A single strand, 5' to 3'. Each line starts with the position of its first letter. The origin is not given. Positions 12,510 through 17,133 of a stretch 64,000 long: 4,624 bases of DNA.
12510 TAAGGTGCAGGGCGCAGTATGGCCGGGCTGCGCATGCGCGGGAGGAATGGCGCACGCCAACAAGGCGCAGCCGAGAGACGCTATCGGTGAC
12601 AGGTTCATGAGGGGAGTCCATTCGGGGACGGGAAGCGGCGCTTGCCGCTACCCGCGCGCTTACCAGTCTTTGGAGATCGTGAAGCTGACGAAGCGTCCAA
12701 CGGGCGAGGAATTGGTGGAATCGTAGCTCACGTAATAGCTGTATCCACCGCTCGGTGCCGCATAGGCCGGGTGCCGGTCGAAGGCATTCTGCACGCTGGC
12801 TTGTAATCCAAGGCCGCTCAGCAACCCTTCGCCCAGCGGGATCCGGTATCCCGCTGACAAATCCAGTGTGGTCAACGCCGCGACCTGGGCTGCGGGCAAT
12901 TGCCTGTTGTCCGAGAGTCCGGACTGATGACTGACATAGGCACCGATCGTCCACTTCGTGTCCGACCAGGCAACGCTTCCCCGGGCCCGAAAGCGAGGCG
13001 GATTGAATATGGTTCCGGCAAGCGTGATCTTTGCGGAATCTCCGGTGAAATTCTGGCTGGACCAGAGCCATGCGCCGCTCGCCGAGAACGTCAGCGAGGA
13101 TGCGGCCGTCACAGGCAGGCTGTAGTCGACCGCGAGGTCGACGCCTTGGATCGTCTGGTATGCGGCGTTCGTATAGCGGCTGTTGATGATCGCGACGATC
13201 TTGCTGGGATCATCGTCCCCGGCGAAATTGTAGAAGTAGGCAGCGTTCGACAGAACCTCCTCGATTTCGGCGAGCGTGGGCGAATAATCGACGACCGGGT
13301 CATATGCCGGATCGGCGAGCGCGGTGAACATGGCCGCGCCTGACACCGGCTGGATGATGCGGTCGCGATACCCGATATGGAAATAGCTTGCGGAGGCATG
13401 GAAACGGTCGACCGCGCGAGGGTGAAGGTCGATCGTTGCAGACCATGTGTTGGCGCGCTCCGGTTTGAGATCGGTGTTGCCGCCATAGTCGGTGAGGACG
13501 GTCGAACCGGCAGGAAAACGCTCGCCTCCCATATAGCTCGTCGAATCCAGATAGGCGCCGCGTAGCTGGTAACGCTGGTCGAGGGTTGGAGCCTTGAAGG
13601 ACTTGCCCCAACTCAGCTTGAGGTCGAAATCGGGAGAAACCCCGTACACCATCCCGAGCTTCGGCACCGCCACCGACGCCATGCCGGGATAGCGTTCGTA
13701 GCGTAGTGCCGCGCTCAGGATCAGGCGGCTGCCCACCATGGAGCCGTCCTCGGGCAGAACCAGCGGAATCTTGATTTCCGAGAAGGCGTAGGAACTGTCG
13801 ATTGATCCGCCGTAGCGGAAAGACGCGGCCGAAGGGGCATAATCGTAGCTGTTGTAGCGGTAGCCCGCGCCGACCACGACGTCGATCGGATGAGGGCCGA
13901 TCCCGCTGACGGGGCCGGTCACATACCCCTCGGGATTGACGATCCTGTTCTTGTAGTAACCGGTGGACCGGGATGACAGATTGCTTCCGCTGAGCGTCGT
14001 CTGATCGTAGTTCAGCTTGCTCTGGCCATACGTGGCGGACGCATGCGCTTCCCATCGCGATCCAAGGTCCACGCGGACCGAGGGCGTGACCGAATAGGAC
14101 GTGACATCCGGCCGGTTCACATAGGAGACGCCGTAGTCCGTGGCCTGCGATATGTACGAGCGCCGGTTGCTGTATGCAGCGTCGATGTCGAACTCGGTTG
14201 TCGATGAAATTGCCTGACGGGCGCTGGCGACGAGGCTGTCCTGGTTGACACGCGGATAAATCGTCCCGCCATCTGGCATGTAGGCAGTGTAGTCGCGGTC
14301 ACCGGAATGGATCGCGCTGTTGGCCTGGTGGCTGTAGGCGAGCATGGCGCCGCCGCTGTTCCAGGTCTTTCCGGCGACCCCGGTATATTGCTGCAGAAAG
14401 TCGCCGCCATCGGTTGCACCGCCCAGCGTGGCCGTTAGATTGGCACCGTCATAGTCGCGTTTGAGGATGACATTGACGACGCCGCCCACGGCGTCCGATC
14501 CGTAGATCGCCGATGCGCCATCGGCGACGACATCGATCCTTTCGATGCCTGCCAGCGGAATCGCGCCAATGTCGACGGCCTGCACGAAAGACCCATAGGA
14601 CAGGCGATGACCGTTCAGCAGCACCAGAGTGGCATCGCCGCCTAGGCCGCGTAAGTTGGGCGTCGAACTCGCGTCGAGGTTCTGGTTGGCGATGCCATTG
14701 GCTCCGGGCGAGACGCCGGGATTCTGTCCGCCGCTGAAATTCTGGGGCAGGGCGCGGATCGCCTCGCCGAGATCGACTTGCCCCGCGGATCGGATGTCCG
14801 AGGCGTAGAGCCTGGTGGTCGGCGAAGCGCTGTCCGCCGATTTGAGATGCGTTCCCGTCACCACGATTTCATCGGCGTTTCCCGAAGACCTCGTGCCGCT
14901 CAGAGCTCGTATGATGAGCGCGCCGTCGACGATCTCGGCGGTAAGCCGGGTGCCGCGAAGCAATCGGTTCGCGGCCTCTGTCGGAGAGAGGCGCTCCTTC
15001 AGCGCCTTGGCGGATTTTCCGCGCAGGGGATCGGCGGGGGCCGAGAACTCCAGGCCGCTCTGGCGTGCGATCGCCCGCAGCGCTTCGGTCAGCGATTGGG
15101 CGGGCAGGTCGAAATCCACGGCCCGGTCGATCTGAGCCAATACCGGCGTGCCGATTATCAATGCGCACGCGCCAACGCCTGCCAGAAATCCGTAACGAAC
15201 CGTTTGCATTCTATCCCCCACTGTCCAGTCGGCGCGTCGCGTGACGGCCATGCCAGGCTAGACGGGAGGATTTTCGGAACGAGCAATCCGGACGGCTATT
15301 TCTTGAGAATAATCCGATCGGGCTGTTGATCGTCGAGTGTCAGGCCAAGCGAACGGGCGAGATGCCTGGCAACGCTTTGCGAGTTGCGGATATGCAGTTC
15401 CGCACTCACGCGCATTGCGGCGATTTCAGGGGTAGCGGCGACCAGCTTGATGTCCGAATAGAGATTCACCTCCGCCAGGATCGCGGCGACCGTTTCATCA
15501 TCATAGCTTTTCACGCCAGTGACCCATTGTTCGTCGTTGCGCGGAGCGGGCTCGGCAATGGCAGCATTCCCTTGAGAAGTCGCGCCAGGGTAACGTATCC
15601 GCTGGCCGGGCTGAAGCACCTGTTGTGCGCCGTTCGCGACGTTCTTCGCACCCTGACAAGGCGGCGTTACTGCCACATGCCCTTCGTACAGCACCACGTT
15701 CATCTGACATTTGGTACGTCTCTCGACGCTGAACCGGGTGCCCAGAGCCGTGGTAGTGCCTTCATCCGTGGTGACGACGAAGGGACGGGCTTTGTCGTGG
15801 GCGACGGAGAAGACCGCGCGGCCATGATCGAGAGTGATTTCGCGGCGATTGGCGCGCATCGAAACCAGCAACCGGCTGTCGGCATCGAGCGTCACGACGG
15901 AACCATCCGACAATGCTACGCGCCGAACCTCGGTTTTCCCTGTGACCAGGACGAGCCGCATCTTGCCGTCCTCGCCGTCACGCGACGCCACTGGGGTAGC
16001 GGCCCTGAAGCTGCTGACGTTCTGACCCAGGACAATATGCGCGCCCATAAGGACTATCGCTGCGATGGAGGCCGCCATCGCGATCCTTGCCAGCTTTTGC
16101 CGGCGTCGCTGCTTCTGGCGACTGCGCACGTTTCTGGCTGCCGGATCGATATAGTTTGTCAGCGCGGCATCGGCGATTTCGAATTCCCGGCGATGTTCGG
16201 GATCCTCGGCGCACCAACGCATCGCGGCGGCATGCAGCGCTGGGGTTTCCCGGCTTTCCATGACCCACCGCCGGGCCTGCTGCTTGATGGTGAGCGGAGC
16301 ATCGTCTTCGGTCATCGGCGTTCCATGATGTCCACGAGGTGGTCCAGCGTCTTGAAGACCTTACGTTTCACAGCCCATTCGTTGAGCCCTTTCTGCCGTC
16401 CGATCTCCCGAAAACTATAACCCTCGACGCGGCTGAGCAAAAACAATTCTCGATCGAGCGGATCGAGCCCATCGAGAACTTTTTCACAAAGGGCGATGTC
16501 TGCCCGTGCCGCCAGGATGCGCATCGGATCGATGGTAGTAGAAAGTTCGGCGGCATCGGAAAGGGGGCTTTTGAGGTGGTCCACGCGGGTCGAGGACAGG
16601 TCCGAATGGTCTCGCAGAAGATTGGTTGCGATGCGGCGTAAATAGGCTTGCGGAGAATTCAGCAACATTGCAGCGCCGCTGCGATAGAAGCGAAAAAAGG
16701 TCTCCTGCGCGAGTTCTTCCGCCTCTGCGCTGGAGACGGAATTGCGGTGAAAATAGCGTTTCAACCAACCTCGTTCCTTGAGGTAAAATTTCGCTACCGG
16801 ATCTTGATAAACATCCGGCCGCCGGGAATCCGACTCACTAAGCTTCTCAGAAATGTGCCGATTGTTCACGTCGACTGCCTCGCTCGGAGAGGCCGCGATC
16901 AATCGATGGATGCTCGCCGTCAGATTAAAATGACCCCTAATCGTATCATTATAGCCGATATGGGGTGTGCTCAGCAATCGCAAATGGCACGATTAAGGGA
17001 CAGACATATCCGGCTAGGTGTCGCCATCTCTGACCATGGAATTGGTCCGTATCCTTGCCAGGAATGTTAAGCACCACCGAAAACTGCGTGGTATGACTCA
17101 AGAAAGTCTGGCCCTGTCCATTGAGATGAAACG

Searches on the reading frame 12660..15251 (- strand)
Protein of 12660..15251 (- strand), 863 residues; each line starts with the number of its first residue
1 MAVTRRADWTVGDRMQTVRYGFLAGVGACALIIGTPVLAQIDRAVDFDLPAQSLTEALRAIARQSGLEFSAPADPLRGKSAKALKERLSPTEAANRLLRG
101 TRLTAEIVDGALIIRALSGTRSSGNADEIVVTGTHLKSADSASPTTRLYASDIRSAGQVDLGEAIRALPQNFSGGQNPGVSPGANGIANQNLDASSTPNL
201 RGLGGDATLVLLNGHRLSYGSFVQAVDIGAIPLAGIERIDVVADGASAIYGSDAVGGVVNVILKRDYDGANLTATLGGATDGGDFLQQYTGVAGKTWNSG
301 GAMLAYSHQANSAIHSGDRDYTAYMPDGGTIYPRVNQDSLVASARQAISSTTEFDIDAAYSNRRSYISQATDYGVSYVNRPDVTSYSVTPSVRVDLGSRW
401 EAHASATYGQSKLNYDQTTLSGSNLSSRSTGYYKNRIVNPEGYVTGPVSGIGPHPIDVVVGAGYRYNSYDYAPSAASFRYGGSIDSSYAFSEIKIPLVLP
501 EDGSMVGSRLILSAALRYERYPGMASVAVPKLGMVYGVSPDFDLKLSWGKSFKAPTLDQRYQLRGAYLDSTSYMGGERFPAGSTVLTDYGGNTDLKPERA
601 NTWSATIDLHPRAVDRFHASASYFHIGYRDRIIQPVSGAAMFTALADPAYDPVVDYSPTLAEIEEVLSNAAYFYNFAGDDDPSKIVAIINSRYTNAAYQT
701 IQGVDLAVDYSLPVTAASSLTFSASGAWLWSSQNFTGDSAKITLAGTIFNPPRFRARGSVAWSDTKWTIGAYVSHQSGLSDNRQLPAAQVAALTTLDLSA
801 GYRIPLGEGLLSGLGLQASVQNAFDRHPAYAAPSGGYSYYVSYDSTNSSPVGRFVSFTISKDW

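Call 8: search_protein_families(library=pfam, proteins=[window:12660-15251:-], max_evalue=0.01)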
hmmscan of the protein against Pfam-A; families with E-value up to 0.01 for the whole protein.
window:12660-15251:- (863 aa): 3 families
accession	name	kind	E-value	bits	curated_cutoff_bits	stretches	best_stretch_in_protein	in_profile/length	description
PF00593.30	TonB_dep_Rec_b-barrel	-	1.6e-35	124.3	27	1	354-822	32-435/436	TonB dependent receptor-like, beta-barrel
PF07715.20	Plug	-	3.5e-15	56.8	23.9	1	139-258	3-107/107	TonB-dependent Receptor Plug Domain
PF07660.19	STN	-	1.5e-05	25.2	28.4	0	76-116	10-51/52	Secretin and TonB N terminus short domain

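Call 9: search_protein_families(library=ncbifam, proteins=[window:12660-15251:-], max_evalue=0.01)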
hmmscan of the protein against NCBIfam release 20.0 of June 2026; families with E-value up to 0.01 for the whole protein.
window:12660-15251:- (863 aa): 21 families
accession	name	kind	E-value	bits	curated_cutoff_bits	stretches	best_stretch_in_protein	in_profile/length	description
TIGR01786.1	TonB-hemlactrns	subfamily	4.2e-23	81.6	323.75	1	457-827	406-685/719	TonB-dependent hemoglobin/transferrin/lactoferrin family receptor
TIGR01785.1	TonB-hemin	subfamily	1.9e-21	76.2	316.85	2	382-834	303-658/677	TonB-dependent heme/hemoglobin receptor family protein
TIGR01779.1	TonB-B12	equivalog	3.8e-20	72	599.7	2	176-426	71-307/614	TonB-dependent vitamin B12 receptor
NF010048.1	PRK13524.1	subfamily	2.4e-19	69.3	493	2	497-634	436-565/744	FepA family TonB-dependent siderophore receptor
NF007926.1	PRK10641.1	equivalog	6.3e-19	67.9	836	1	113-279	12-169/617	TonB-dependent vitamin B12 receptor BtuB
NF010051.0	PRK13528.1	subfamily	4.7e-16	58.2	583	2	125-269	33-177/727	FepA family TonB-dependent siderophore receptor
NF010038.0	PRK13513.1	equivalog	3.9e-14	52.1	942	1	195-634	90-488/659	ligand-gated channel protein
NF010011.0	PRK13484.1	equivalog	8.9e-13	47.4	1197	1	198-266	88-161/682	IreA family TonB-dependent siderophore receptor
NF007478.2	PRK10064.1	equivalog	1.5e-12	46.6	745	1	197-560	88-426/663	catecholate siderophore receptor CirA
NF010010.0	PRK13483.1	equivalog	2.5e-12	45.6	927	1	199-286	92-189/660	ligand-gated channel protein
NF041676.1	FecA_OM_dicitr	equivalog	3.5e-12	45.1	1100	1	35-278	20-263/773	TonB-dependent Fe(3+) dicitrate receptor FecA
NF010012.0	PRK13486.1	equivalog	9.6e-12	44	924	1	133-268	34-162/696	TonB-dependent receptor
TIGR04056.1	OMP_RagA_SusC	subfamily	2.1e-10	39.6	368.25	1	192-426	134-363/981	SusC/RagA family TonB-linked outer membrane protein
NF050067.1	TonBEntbctnRecCfrA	equivalog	5.2e-09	35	1200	1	198-265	87-159/698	TonB-dependent ferric enterobactin receptor CfrA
NF053590.1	TonB_dep_TOL0244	equivalog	1.1e-07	30.8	645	1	209-309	84-181/604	TOL_0244 family TonB-dependent receptor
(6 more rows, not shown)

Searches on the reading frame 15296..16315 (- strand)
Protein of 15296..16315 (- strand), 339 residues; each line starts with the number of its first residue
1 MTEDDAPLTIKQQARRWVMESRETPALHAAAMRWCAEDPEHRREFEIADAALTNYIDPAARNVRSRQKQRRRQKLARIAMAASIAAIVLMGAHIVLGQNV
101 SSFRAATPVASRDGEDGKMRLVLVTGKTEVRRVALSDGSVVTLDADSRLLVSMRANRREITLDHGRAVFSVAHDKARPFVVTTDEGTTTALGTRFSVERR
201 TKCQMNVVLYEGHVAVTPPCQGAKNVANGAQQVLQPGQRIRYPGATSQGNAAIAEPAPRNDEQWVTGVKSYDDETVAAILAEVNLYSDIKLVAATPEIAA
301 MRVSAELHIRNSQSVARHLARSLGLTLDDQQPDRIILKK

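Call 8: search_protein_families(library=pfam, proteins=[window:15296-16315:-], max_evalue=0.01)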
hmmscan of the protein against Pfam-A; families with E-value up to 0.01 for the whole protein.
window:15296-16315:- (339 aa): 2 families
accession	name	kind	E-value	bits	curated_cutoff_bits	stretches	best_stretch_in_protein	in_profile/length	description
PF04773.18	FecR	-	1.5e-21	77.1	24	1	123-214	3-96/97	FecR protein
PF16220.10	DUF4880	-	3.5e-05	24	25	1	12-46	1-38/43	Domain of unknown function (DUF4880)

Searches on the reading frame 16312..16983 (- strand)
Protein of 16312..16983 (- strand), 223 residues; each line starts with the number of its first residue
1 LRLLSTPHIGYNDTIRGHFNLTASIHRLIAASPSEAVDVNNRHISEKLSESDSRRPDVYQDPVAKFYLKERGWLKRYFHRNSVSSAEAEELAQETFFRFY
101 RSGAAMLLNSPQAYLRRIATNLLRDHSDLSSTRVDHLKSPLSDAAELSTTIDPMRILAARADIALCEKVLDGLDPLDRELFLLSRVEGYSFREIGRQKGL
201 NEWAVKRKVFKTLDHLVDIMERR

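Call 45: search_protein_families(library=pfam, proteins=[window:16312-16983:-], max_evalue=0.0001)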
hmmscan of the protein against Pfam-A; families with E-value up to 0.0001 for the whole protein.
window:16312-16983:- (223 aa): 3 families
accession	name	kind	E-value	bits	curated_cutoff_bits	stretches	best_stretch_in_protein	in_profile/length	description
PF08281.18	Sigma70_r4_2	-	6.4e-09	35.8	25.7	1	168-216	6-54/54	Sigma-70, region 4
PF04542.20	Sigma70_r2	-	1.1e-07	32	24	1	67-126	2-64/71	Sigma-70 region 2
PF04545.22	Sigma70_r4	-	1.8e-05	24.6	24.1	1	169-216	1-48/50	Sigma-70, region 4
